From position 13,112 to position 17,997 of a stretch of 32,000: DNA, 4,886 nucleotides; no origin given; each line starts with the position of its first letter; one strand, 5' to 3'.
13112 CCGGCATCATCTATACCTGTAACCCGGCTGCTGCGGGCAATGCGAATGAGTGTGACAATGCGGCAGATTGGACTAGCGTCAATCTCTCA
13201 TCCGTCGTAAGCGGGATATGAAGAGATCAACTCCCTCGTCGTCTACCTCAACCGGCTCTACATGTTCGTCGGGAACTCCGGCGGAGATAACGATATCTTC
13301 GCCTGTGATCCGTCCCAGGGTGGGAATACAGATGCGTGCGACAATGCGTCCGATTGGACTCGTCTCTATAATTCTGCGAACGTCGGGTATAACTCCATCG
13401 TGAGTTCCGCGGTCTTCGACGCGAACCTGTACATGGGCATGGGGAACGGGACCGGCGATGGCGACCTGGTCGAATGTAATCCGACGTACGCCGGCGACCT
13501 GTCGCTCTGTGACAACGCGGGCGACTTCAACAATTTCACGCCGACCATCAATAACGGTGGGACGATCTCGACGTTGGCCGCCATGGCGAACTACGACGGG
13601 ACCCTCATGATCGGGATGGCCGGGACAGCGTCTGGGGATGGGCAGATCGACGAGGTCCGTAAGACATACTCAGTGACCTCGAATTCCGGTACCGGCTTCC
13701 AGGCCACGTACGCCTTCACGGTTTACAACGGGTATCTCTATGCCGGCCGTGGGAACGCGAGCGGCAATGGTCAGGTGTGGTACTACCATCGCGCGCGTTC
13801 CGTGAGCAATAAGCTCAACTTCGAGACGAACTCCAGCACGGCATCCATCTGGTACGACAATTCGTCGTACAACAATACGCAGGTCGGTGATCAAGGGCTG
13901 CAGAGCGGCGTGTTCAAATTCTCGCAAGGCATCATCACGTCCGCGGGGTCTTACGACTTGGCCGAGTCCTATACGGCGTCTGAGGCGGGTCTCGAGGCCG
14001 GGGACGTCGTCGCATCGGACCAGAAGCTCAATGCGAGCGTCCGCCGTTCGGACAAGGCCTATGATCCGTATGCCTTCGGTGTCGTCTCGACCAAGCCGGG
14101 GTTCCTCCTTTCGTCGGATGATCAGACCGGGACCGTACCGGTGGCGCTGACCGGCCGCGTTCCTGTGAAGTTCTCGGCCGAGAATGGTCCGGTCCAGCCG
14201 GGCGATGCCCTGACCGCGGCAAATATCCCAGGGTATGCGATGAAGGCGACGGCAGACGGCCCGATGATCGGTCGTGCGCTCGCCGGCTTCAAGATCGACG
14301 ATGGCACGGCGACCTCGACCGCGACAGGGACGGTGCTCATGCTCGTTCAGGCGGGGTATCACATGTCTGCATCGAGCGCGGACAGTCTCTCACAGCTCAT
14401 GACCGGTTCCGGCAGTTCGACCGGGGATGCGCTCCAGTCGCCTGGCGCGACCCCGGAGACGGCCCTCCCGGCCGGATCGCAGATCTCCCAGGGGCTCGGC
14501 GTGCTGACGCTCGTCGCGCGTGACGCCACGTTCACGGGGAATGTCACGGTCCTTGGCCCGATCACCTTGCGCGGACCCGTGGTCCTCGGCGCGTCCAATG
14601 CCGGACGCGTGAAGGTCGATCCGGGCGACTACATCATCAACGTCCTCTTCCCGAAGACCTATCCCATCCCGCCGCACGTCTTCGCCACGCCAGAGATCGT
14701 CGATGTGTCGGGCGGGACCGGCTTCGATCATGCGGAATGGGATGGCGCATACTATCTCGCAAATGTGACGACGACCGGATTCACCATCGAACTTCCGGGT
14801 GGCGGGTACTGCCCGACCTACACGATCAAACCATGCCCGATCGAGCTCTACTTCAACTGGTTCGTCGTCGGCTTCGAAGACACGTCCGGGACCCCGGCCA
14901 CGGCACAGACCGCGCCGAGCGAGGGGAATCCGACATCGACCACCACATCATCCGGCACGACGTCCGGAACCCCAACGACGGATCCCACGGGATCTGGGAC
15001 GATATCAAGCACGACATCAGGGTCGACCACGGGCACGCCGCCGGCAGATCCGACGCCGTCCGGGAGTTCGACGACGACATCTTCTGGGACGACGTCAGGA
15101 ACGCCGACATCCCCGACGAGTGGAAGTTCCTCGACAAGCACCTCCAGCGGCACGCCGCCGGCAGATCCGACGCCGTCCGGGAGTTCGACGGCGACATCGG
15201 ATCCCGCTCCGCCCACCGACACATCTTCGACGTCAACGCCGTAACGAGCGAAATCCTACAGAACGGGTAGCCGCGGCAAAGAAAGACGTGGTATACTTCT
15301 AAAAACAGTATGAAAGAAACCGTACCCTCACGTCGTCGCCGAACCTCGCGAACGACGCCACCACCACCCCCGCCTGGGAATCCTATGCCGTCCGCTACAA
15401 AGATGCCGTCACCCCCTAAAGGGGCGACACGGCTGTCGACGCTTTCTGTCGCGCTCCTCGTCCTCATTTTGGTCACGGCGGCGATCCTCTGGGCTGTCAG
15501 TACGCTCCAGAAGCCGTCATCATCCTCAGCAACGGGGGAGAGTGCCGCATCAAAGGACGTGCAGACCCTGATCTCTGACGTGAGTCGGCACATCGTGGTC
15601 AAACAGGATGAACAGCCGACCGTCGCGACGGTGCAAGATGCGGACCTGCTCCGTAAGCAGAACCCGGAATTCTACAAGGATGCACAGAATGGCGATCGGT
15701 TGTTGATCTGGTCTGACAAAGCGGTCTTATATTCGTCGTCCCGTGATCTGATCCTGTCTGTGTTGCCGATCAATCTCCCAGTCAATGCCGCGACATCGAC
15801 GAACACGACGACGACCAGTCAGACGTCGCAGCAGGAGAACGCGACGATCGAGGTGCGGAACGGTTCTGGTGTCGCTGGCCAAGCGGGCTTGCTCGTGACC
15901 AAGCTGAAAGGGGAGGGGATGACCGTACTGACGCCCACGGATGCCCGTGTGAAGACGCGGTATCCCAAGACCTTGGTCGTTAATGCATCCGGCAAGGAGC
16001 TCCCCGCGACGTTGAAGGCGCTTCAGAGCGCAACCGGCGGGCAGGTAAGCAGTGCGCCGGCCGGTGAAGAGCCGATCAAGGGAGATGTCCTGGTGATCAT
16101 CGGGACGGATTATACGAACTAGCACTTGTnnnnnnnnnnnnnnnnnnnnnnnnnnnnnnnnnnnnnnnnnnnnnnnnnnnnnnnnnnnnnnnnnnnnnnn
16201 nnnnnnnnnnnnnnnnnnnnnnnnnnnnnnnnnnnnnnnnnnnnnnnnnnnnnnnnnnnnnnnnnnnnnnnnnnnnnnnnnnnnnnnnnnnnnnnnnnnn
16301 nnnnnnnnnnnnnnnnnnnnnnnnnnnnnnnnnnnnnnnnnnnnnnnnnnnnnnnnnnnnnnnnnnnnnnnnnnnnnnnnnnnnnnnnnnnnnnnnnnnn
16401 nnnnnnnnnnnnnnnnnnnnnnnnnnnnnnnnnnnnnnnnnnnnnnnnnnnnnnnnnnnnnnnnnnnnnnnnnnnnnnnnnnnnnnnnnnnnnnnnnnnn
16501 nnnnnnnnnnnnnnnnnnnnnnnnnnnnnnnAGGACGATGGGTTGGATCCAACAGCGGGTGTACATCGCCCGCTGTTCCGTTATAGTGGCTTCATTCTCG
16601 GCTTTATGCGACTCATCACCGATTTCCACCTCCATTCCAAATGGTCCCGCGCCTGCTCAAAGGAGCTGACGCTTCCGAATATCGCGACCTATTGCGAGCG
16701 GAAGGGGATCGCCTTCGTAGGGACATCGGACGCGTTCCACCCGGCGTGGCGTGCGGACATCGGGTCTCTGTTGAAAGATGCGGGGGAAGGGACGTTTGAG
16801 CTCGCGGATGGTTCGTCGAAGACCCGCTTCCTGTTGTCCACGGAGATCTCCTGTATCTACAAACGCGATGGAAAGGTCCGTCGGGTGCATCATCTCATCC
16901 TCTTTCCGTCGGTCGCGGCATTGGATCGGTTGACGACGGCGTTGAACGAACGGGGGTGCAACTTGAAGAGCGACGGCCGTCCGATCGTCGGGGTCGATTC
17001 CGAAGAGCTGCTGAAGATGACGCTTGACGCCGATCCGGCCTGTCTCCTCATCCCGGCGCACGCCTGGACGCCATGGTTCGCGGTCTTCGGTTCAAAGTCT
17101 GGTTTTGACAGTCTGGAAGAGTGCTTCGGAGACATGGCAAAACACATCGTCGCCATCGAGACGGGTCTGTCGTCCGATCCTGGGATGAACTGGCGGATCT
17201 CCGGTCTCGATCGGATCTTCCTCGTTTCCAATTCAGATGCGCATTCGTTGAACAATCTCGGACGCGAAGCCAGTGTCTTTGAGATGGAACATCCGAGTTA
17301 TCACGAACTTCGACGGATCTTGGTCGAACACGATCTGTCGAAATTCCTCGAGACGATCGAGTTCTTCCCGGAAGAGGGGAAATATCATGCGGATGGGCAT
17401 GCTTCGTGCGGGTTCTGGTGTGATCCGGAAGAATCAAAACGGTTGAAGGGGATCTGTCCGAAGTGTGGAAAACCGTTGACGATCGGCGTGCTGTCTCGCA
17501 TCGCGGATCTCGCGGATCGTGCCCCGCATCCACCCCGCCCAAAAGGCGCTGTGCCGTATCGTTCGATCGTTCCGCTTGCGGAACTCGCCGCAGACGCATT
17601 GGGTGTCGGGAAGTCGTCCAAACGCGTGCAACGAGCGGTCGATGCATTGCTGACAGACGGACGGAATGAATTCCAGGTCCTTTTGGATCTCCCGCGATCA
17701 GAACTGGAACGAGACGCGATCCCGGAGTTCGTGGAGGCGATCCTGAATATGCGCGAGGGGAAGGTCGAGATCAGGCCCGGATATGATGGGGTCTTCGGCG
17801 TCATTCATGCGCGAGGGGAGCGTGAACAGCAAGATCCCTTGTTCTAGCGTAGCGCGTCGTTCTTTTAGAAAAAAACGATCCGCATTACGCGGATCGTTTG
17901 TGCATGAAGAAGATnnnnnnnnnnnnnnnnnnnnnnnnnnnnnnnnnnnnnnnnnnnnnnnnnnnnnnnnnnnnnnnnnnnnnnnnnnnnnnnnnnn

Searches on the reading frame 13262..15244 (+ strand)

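Call 75: search_protein_families(library=pfam, proteins=[window:13262-15244:+], max_evalue=0.001)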
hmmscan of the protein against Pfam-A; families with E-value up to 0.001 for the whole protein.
window:13262-15244:+ (660 aa): 1 family
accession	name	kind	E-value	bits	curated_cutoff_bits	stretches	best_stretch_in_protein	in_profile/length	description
PF09458.16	H_lectin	-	0.00076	20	24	0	460-511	3-49/67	H-type lectin domain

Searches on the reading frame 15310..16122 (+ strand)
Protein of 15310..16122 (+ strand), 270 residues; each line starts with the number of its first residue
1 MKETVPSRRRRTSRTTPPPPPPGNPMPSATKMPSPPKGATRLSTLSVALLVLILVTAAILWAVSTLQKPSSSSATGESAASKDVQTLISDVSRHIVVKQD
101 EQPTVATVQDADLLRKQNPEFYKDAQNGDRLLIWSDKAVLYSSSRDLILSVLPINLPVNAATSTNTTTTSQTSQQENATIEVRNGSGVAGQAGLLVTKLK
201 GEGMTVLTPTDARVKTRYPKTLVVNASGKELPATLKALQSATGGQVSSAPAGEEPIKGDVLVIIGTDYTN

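Call 75: search_protein_families(library=pfam, proteins=[window:15310-16122:+], max_evalue=0.001)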
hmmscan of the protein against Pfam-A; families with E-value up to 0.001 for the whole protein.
window:15310-16122:+ (270 aa): 1 family
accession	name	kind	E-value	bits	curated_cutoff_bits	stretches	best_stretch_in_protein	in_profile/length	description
PF13399.11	LytR_C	-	4.3e-10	40.8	22.2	1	178-268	2-86/86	LytR cell envelope-related transcriptional attenuator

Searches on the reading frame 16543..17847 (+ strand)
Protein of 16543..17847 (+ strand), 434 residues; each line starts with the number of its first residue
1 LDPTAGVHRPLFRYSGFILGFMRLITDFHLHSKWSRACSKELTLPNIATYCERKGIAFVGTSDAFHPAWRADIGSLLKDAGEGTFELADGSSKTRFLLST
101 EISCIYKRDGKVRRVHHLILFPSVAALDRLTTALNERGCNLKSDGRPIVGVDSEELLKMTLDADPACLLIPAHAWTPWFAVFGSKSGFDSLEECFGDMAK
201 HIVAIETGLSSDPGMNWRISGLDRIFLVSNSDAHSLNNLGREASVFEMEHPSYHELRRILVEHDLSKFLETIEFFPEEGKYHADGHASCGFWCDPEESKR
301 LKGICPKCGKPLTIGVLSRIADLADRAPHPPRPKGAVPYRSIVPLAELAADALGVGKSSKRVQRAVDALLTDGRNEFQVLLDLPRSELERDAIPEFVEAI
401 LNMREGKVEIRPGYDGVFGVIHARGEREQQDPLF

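Call 75: search_protein_families(library=pfam, proteins=[window:16543-17847:+], max_evalue=0.001)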
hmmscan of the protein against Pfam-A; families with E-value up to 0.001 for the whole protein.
window:16543-17847:+ (434 aa): 1 family
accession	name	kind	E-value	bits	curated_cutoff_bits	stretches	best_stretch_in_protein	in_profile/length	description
PF13263.12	PHP_C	-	0.00066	19.6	21.3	0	228-256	19-47/56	PHP-associated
